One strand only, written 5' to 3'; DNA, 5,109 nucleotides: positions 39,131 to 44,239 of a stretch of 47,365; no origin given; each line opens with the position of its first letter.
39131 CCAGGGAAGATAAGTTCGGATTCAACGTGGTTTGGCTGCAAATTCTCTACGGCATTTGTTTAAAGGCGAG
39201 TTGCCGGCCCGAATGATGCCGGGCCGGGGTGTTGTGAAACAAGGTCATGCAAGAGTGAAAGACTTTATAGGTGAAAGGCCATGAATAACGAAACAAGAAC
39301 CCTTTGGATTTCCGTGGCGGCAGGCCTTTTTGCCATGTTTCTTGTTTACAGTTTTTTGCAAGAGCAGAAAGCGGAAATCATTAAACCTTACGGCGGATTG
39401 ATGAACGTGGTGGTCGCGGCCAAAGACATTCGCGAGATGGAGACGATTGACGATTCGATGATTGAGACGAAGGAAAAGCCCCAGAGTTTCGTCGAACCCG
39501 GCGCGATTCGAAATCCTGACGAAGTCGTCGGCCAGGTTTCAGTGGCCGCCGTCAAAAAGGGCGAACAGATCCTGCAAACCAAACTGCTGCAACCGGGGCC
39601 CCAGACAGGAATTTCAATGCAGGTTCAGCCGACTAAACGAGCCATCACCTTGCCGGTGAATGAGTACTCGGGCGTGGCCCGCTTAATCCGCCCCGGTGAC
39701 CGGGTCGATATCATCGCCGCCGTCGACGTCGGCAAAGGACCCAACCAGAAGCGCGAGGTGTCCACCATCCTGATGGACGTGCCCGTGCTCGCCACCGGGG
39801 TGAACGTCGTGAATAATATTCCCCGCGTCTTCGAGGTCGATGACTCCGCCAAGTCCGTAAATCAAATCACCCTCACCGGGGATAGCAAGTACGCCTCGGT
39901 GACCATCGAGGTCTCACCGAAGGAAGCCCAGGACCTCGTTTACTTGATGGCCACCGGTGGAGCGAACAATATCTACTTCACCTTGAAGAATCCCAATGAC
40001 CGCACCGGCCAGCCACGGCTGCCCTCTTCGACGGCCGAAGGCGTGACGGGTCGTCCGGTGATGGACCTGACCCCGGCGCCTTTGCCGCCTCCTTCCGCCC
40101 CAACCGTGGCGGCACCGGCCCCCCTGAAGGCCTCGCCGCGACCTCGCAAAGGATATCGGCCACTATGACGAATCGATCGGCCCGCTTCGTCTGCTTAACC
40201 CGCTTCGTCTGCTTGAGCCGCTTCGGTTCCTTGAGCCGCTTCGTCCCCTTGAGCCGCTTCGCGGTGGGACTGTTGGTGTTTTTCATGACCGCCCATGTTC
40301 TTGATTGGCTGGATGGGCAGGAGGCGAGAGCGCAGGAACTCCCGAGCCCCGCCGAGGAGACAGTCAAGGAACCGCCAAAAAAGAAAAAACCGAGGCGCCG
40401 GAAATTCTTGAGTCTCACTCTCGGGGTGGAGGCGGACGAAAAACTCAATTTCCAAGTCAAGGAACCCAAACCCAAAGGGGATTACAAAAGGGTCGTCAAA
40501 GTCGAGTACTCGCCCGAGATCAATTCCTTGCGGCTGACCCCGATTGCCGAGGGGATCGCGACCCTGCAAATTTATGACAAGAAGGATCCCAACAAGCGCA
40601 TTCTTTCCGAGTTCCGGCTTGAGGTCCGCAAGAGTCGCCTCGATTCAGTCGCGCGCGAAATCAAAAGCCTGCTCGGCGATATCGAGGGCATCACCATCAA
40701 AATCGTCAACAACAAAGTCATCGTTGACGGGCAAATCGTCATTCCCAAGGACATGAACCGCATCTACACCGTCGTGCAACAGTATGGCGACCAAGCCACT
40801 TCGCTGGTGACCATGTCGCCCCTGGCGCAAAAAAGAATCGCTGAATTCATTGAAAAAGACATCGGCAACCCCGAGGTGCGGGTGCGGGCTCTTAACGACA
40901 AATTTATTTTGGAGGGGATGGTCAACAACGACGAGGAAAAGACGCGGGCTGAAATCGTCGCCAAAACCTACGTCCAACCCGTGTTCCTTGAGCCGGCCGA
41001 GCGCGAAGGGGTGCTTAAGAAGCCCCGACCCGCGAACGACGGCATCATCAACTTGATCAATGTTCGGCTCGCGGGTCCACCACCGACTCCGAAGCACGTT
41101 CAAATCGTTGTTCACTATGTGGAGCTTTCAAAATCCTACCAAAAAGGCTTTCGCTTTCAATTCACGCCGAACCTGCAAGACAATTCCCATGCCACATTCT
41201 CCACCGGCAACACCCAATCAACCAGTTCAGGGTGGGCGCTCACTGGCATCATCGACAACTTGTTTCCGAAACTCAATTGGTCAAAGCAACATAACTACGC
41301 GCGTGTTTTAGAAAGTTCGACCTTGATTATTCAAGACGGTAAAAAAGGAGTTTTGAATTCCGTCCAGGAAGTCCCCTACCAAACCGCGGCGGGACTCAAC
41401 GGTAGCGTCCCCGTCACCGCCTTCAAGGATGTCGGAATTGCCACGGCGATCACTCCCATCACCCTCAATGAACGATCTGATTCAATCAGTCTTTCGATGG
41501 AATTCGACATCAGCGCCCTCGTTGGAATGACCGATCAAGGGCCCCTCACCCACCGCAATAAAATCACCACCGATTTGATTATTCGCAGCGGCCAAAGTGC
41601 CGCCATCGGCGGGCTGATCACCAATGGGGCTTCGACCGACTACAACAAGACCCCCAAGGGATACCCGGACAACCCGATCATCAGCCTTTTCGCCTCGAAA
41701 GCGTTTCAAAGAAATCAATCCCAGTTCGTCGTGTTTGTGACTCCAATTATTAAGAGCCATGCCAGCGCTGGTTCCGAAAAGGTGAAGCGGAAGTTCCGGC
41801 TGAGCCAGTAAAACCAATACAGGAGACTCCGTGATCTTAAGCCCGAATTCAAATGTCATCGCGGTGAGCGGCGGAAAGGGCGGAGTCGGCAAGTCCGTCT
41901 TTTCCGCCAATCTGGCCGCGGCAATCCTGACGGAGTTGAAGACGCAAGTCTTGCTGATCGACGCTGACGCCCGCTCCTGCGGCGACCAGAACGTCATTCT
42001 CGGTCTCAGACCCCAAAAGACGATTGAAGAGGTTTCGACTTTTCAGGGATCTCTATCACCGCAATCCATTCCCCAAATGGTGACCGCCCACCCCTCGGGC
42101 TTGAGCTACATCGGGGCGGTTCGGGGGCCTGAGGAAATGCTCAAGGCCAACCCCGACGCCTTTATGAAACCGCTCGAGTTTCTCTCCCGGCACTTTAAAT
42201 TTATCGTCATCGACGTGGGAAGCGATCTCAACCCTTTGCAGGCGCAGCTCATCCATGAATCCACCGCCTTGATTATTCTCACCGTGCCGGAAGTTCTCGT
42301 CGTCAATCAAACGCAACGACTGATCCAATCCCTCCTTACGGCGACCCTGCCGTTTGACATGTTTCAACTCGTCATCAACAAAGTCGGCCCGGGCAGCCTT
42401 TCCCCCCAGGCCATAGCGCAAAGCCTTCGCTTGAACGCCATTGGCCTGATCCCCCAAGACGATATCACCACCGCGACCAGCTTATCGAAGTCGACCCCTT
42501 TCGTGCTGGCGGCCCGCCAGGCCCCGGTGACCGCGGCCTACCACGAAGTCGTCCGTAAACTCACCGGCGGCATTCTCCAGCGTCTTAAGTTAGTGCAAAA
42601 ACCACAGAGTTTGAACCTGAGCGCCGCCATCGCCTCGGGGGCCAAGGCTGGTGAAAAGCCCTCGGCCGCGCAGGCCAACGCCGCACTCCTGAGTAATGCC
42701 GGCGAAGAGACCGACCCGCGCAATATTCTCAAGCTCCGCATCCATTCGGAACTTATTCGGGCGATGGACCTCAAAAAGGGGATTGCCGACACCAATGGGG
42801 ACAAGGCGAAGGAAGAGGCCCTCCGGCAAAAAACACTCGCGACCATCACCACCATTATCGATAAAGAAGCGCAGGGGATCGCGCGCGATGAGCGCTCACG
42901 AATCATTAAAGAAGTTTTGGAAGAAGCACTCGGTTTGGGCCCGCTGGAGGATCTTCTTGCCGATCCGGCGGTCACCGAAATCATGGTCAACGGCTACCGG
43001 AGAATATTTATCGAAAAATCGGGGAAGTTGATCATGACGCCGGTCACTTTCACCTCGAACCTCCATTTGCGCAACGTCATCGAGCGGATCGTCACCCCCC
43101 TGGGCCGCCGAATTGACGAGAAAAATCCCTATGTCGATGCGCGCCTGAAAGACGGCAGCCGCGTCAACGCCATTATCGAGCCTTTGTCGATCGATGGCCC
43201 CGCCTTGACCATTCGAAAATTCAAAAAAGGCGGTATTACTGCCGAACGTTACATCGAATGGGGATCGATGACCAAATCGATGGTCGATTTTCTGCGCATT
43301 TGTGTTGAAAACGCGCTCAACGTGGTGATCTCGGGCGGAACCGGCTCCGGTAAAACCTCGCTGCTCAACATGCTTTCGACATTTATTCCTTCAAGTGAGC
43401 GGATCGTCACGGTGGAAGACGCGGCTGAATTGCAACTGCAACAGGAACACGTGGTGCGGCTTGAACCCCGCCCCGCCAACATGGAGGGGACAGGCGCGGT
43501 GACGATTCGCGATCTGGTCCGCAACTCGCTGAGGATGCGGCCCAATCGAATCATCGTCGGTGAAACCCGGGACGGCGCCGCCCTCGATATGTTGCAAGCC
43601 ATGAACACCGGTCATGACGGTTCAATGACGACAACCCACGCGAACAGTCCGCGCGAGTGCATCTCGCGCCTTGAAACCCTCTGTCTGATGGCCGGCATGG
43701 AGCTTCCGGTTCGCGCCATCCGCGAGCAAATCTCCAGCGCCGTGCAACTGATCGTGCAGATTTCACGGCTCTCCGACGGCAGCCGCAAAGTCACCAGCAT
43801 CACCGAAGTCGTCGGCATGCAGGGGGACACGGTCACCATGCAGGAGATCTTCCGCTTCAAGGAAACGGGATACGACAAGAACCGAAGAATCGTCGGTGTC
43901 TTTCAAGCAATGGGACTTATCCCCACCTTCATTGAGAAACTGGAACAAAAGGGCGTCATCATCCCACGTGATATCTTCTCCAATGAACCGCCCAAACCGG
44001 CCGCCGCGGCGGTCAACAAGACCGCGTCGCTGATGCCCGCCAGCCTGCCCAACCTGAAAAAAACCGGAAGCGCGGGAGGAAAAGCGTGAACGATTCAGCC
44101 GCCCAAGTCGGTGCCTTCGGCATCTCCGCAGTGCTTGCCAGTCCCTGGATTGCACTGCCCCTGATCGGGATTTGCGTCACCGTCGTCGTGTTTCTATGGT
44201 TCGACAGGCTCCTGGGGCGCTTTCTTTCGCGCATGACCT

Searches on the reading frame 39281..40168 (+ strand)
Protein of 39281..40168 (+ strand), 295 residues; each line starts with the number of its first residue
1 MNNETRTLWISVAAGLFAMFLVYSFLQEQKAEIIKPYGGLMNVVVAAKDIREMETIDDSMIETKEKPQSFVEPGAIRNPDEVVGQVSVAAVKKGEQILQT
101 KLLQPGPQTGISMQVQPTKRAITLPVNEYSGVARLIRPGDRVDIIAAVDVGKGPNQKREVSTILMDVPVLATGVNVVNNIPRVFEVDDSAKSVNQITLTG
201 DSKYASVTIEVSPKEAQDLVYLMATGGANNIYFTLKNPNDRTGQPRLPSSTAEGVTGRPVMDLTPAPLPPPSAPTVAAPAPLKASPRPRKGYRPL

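Call 3: search_protein_families(library=pfam, proteins=[window:39281-40168:+], max_evalue=0.01)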
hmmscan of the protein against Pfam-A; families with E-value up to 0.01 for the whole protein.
window:39281-40168:+ (295 aa): 3 families
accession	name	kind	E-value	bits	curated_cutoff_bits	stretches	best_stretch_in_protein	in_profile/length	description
PF16976.10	RcpC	-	1.4e-19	70.6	28.8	1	111-226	3-107/114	Flp pilus assembly protein RcpC/CpaB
PF08666.17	SAF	-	9.5e-11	42.5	21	1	42-102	2-62/63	SAF domain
PF13144.11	ChapFlgA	-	2.3e-05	24.9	23.8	1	41-104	1-62/122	Chaperone for flagella basal body P-ring formation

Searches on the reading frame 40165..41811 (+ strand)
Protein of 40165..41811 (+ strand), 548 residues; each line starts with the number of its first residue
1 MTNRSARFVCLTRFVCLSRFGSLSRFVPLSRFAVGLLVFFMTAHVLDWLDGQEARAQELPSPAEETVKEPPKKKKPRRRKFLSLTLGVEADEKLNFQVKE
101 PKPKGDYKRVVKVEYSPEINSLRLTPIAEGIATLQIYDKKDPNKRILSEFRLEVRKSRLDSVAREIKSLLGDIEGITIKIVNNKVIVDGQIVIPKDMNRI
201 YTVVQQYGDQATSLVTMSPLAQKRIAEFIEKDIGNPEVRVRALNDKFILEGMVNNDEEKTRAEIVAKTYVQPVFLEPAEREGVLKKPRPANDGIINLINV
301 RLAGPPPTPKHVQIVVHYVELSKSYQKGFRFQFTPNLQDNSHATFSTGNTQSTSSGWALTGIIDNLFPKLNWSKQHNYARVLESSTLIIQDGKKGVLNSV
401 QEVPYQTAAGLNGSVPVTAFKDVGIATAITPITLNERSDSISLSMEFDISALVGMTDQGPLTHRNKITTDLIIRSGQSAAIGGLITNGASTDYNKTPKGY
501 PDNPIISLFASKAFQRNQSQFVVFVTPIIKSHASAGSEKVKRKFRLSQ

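Call 3: search_protein_families(library=pfam, proteins=[window:40165-41811:+], max_evalue=0.01)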
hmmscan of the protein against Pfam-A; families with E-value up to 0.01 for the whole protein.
window:40165-41811:+ (548 aa): 2 families
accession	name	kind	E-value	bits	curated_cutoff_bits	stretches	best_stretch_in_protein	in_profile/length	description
PF00263.26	Secretin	-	4.4e-21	75.6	27.5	1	374-529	3-167/169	Bacterial type II and III secretion system protein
PF04972.22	BON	-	4e-05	24.3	27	1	222-268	6-54/69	BON domain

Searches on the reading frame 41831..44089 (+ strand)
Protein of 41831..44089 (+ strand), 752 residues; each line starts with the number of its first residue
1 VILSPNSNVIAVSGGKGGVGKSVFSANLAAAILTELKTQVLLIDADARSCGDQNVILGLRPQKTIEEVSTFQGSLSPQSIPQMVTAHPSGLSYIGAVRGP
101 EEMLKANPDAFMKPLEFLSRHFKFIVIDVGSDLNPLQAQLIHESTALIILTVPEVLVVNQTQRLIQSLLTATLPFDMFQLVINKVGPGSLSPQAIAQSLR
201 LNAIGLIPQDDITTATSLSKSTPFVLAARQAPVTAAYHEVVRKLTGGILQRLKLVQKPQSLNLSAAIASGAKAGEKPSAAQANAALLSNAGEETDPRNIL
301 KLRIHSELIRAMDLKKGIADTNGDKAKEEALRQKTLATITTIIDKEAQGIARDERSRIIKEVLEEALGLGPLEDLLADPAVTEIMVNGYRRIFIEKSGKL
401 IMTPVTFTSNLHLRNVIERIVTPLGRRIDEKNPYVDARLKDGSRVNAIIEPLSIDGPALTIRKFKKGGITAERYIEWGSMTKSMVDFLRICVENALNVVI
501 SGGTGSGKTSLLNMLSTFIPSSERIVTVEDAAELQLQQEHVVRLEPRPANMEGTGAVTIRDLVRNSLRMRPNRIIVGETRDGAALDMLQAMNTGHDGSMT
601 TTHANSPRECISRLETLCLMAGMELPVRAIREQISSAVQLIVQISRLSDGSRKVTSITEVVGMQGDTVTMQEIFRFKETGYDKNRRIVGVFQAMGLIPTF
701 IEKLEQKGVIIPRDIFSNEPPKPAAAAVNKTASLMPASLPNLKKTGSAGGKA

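Call 3: search_protein_families(library=pfam, proteins=[window:41831-44089:+], max_evalue=0.01)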
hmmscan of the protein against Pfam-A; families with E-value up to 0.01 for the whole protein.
window:41831-44089:+ (752 aa): 16 families
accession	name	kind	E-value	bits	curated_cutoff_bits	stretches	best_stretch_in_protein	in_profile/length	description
PF00437.27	T2SSE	-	3.9e-59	200.6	24.9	1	367-659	3-288/370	Type II/IV secretion system protein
PF01656.29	CbiA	-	4.5e-14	52.9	25.4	1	10-213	1-115/125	CobQ/CobB/MinD/ParA nucleotide binding domain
PF13614.12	AAA_31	-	4.3e-10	40.2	27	1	8-167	2-163/177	AAA domain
PF10609.15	ParA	-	1.2e-09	38.4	27.1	1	8-168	4-160/246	NUBPL iron-transfer P-loop NTPase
PF02374.21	ArsA_ATPase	-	2.9e-08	33.7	24.3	1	13-46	6-38/305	Anion-transporting ATPase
PF00142.24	Fer4_NifH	-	1.3e-05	25.3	25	1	15-244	7-244/271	4Fe-4S iron sulfur cluster binding proteins, NifH/frxC family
PF06564.18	CBP_BcsQ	-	2.7e-05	24.3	21.3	1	8-197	2-183/234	Cellulose biosynthesis protein BcsQ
PF13191.12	AAA_16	-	0.00016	22.7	32.6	0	496-534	25-63/167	AAA ATPase domain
PF00005.33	ABC_tran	-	0.00034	21.7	25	1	491-535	7-50/137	ABC transporter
PF20720.3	nSTAND3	-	0.00042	20.5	27.2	0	494-533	16-56/155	Novel STAND NTPase 3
PF13521.12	AAA_28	-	0.00063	20.4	27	1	498-540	2-40/164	AAA domain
PF13401.12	AAA_22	-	0.0041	17.9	27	0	494-529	4-40/130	AAA domain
PF13245.12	AAA_19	-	0.005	17.5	25.1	0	497-523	13-39/134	AAA domain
PF02492.25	cobW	-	0.005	16.9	20.7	0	498-541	3-47/180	CobW/HypB/UreG, nucleotide-binding domain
PF07693.20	KAP_NTPase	-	0.0076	16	20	0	482-525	6-50/293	KAP family P-loop domain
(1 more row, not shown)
